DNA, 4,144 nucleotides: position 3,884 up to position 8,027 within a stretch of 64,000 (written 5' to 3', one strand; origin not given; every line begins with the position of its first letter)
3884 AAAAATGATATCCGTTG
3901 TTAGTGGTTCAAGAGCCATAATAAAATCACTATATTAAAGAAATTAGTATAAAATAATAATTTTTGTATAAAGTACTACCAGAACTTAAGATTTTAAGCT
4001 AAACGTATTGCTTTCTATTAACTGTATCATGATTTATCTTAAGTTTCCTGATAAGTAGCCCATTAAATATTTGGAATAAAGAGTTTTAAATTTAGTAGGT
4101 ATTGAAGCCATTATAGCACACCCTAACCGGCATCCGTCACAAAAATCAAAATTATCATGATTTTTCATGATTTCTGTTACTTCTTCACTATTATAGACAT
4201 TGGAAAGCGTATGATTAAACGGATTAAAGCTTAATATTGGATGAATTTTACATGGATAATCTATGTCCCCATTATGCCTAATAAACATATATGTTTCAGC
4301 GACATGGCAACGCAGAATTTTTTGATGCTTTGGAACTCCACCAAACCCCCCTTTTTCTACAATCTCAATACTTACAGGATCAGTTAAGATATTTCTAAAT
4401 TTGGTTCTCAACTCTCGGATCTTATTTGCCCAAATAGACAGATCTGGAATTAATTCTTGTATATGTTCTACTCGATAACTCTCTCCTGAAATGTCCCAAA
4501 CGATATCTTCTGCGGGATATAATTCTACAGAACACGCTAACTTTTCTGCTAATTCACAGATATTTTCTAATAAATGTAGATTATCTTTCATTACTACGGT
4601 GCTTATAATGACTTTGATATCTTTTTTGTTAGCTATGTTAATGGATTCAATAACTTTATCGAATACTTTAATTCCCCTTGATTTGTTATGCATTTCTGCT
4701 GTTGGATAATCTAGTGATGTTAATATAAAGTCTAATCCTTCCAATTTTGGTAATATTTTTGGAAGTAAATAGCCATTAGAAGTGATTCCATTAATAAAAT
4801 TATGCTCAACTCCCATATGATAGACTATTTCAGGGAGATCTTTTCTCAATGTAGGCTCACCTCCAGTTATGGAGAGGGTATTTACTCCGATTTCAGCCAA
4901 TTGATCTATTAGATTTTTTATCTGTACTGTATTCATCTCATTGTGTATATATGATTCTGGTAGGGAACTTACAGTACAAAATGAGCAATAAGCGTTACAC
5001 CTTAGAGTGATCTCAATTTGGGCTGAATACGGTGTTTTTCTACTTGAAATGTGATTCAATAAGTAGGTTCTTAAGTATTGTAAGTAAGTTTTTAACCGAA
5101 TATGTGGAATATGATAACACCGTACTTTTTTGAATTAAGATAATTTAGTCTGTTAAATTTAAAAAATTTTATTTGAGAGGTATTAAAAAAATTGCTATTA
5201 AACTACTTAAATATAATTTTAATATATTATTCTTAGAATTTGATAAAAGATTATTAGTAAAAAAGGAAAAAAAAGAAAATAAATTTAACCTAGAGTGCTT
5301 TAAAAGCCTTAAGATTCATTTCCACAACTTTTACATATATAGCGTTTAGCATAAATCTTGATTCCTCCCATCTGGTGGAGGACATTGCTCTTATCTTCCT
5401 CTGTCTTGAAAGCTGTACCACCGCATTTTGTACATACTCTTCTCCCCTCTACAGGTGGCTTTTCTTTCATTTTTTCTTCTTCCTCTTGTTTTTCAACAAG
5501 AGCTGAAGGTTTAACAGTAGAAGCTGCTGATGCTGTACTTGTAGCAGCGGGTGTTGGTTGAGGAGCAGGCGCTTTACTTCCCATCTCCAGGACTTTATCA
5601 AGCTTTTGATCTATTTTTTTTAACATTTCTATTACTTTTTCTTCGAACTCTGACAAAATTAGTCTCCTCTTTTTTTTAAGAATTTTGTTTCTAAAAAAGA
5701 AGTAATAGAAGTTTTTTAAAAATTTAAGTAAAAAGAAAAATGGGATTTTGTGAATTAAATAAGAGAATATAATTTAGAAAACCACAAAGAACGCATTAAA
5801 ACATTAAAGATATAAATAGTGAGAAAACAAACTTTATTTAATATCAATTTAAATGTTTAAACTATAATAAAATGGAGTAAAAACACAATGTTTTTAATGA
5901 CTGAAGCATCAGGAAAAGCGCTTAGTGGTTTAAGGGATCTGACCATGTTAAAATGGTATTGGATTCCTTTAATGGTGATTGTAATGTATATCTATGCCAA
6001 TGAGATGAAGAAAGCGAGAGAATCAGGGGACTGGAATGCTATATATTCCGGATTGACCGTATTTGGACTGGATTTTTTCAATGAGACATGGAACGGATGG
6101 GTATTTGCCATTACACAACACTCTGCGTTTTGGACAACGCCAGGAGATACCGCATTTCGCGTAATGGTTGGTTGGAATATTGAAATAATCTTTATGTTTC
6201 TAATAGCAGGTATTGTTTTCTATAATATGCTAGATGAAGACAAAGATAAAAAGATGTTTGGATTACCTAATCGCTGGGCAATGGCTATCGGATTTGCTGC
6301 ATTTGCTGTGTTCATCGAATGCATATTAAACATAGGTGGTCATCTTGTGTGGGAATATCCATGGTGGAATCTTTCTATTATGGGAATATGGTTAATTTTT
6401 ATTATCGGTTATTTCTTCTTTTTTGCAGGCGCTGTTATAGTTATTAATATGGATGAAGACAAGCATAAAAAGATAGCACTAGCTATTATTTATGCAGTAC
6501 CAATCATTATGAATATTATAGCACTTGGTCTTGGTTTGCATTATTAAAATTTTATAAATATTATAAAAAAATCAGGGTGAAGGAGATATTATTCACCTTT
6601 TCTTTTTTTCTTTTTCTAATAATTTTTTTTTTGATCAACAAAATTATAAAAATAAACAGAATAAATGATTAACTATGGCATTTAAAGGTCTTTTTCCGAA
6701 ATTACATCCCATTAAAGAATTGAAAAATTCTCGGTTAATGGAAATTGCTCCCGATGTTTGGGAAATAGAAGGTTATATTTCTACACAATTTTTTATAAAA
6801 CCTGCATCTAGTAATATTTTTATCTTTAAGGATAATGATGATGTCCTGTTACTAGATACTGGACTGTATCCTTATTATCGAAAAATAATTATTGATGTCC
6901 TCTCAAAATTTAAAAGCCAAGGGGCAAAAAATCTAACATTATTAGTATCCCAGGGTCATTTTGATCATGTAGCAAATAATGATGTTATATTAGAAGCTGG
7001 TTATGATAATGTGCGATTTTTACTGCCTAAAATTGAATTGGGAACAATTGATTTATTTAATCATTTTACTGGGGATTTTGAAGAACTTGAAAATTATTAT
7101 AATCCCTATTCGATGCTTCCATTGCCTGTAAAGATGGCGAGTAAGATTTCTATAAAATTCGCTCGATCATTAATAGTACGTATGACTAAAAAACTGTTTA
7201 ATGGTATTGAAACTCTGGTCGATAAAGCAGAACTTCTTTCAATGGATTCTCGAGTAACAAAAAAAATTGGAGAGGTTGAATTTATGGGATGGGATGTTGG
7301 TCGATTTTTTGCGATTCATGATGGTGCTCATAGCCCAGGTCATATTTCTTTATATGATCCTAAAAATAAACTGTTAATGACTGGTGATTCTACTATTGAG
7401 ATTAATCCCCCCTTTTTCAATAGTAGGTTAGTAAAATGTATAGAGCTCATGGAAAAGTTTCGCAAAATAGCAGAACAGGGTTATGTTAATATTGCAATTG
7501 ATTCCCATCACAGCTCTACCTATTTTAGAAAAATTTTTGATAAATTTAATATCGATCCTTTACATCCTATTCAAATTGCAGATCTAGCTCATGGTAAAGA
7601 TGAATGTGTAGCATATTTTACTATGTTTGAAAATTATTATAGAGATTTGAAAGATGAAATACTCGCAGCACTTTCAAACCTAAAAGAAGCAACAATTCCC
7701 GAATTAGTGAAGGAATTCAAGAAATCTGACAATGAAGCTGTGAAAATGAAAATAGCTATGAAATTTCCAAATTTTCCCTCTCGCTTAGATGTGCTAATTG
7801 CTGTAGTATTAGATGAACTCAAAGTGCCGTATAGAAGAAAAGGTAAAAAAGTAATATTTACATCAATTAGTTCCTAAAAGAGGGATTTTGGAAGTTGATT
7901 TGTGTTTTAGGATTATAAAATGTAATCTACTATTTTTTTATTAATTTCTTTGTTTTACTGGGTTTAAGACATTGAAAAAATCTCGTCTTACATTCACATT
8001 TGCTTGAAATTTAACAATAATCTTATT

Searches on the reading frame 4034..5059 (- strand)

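Call 16: search_protein_families(library=pfam, proteins=[window:4034-5059:-], max_evalue=0.001)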
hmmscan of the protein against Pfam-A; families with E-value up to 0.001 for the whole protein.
window:4034-5059:- (341 aa): 3 families
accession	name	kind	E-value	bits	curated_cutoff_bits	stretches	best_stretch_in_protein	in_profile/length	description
PF04055.27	Radical_SAM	-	2.4e-23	83.6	29.5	1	15-170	1-165/166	Radical SAM superfamily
PF13186.11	SPASM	-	6.7e-05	23.5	21.5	1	251-310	1-66/67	Iron-sulfur cluster-binding domain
PF13353.11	Fer4_12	-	0.00011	22.9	22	1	21-105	15-100/137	4Fe-4S single cluster domain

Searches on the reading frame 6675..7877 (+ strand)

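Call 16: search_protein_families(library=pfam, proteins=[window:6675-7877:+], max_evalue=0.001)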
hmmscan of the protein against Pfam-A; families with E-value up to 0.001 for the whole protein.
window:6675-7877:+ (400 aa): 2 families
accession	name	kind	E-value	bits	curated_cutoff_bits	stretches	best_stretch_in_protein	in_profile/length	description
PF00753.33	Lactamase_B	-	4.1e-12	46.9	22.7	2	198-250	109-161/196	Metallo-beta-lactamase superfamily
PF19583.5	ODP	-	5.5e-05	23.6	27.2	0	218-264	115-165/194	ODP family beta lactamase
